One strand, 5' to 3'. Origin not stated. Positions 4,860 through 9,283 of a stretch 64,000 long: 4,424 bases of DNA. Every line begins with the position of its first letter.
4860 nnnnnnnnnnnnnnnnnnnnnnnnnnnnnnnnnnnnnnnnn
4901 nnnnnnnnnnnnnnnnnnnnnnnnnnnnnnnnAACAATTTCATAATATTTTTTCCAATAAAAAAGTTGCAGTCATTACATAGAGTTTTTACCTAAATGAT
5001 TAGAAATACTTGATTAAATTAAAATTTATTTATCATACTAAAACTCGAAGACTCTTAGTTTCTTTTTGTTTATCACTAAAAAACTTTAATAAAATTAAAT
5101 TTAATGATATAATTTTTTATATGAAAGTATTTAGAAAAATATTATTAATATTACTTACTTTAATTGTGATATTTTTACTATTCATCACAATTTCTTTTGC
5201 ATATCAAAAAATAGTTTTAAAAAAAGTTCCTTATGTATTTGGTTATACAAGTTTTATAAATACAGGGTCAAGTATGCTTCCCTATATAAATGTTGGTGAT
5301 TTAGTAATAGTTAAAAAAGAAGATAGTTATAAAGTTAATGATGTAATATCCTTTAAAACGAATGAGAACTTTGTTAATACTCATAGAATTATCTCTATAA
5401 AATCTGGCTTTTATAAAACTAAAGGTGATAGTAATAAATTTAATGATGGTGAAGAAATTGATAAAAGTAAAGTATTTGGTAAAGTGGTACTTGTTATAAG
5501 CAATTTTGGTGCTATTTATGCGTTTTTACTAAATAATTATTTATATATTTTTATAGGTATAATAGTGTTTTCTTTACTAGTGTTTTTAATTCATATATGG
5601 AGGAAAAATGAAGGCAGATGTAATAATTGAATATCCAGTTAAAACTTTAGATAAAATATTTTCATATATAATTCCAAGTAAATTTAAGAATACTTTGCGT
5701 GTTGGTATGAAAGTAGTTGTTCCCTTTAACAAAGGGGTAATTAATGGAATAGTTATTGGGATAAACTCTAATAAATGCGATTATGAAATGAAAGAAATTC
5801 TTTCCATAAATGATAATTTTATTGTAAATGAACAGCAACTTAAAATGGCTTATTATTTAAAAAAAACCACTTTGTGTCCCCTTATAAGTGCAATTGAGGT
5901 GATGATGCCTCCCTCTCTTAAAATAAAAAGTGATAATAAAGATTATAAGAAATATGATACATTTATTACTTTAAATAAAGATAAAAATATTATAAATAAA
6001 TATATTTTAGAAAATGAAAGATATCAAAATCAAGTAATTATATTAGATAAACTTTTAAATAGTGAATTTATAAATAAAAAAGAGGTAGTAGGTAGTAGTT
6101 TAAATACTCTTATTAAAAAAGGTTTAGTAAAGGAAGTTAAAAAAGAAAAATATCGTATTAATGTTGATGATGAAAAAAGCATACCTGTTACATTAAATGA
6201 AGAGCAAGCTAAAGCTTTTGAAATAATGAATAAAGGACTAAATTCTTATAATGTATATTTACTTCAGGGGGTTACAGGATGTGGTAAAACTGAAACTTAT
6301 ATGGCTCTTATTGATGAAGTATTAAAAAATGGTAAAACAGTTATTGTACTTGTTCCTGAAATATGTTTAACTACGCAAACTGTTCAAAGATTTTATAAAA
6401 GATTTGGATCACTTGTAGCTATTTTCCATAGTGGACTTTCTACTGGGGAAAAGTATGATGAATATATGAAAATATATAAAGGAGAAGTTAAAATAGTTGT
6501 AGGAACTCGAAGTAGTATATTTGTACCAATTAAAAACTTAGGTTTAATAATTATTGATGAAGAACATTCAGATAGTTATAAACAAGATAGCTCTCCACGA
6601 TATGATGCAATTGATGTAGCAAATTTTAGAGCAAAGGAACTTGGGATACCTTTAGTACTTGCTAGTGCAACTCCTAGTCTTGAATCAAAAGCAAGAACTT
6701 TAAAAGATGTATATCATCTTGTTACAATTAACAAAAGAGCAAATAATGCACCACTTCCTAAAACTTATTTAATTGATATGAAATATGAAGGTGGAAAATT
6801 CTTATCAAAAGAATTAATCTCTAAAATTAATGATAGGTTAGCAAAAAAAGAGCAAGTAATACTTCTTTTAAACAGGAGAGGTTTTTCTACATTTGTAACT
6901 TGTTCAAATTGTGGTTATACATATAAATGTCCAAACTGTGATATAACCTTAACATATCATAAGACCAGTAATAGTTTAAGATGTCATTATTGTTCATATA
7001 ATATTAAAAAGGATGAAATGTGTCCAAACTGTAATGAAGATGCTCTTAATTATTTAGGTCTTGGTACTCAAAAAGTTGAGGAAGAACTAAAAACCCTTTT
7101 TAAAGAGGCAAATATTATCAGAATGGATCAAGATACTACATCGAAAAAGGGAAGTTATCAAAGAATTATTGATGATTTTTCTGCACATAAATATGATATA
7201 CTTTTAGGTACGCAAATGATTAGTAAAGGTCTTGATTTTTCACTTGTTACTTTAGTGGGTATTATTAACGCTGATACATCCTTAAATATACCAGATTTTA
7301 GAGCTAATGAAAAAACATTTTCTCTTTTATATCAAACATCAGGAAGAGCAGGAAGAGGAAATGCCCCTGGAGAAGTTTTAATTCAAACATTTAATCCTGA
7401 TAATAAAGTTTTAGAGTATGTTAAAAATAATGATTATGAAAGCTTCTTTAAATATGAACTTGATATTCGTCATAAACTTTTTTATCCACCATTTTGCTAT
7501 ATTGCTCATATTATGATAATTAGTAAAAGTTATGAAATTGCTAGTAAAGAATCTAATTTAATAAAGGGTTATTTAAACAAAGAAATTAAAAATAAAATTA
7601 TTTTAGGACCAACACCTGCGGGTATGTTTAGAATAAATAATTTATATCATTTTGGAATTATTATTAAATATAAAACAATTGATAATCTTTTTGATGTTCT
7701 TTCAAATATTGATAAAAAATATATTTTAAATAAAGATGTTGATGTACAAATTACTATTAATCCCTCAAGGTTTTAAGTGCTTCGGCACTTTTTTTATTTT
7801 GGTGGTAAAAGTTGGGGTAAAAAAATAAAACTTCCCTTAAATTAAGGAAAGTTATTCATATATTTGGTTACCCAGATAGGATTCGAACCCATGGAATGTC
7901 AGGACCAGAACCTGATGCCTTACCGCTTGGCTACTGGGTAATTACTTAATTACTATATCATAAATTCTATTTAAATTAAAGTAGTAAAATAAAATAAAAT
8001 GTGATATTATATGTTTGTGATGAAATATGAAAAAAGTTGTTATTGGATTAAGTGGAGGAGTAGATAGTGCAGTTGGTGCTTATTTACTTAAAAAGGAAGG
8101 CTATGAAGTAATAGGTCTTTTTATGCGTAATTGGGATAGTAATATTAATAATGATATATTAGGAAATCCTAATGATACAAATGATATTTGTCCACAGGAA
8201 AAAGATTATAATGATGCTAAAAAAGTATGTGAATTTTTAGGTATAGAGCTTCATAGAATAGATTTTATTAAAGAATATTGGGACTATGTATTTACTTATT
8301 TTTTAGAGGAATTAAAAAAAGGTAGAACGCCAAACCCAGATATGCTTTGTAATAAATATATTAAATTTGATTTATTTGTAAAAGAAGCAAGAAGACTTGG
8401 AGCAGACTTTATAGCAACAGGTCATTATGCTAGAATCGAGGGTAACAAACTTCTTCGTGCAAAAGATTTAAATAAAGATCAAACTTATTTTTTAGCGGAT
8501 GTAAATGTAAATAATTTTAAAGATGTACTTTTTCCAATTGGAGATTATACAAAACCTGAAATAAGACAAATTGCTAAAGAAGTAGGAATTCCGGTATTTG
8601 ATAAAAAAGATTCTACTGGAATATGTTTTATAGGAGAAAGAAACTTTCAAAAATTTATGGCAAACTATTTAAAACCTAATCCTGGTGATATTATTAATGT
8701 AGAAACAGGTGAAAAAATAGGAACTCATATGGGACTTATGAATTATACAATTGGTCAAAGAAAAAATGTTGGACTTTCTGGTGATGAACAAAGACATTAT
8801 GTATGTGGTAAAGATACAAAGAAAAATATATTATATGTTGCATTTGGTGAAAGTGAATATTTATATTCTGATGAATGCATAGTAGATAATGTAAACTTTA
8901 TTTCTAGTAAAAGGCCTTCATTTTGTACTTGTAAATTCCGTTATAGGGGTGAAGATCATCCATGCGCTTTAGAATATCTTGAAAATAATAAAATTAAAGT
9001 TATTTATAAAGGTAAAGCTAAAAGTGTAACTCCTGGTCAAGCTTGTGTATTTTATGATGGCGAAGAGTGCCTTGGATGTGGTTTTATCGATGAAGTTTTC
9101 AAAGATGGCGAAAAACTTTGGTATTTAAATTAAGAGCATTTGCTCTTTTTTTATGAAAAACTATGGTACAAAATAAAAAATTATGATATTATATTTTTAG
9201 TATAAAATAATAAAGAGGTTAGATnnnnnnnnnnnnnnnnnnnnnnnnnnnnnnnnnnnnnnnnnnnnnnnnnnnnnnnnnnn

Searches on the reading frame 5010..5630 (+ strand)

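Call 56: search_protein_families(library=pfam, proteins=[window:5010-5630:+], max_evalue=0.00001)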
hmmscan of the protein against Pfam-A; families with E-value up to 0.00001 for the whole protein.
window:5010-5630:+ (206 aa): 0 families

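Call 59: search_protein_families(library=pfam, proteins=[window:5010-5630:+], max_evalue=0.05)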
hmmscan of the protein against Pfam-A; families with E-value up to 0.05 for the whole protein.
window:5010-5630:+ (206 aa): 4 families
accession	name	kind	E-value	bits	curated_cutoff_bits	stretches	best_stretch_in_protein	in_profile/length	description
PF00717.28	Peptidase_S24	-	0.00026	21.1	23.3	1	85-122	41-76/116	Peptidase S24-like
PF23063.1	CUB_M02D8_5_4th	-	0.022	15.5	30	1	17-88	22-93/123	M02D8_5-like, fourth CUB domain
PF03600.22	CitMHS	-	0.026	14.1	31.9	1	33-197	78-183/336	Citrate transporter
PF10502.14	Peptidase_S26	-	0.029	14.7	22.9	0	72-120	16-68/168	Signal peptidase, peptidase S26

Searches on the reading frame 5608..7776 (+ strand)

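Call 56: search_protein_families(library=pfam, proteins=[window:5608-7776:+], max_evalue=0.00001)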
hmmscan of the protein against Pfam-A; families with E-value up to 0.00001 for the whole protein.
window:5608-7776:+ (722 aa): 6 families
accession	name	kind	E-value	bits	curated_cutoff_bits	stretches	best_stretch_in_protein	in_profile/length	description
PF00270.35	DEAD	-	1e-18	68.1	26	1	199-359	3-162/167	DEAD/DEAH box helicase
PF17764.6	PriA_3primeBD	-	9.2e-18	64.3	22.7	1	4-101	1-96/96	3'DNA-binding domain (3'BD)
PF04851.21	ResIII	-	3e-17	63.4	22.5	1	195-341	3-151/164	Type III restriction enzyme, res subunit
PF18074.6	PriA_C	-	9.5e-14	52.4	26.9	1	628-719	1-95/95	Primosomal protein N C-terminal domain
PF00271.37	Helicase_C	-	3.7e-13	50.1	23.5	1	489-584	27-109/110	Helicase conserved C-terminal domain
PF18319.7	Zn_ribbon_PriA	-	9.4e-12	45.1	26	1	441-465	1-25/27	PriA DNA helicase Cys-rich region (CRR) domain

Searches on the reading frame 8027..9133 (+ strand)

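Call 56: search_protein_families(library=pfam, proteins=[window:8027-9133:+], max_evalue=0.00001)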
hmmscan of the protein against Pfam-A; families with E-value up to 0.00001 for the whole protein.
window:8027-9133:+ (368 aa): 4 families
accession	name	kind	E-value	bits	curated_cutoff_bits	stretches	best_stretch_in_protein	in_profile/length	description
PF03054.22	tRNA_Me_trans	-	1.2e-75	254.1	20.6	1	2-203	1-201/202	tRNA methyl transferase HUP domain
PF20259.3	tRNA_Me_trans_M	-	3.7e-22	78.1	27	1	208-272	1-65/66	tRNA methyl transferase PRC-barrel domain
PF20258.4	tRNA_Me_trans_C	-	1.3e-20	74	20.6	1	281-354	1-77/77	Aminomethyltransferase beta-barrel domain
PF02540.23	NAD_synthase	-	1.3e-08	34.7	21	1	2-85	19-85/242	NAD synthase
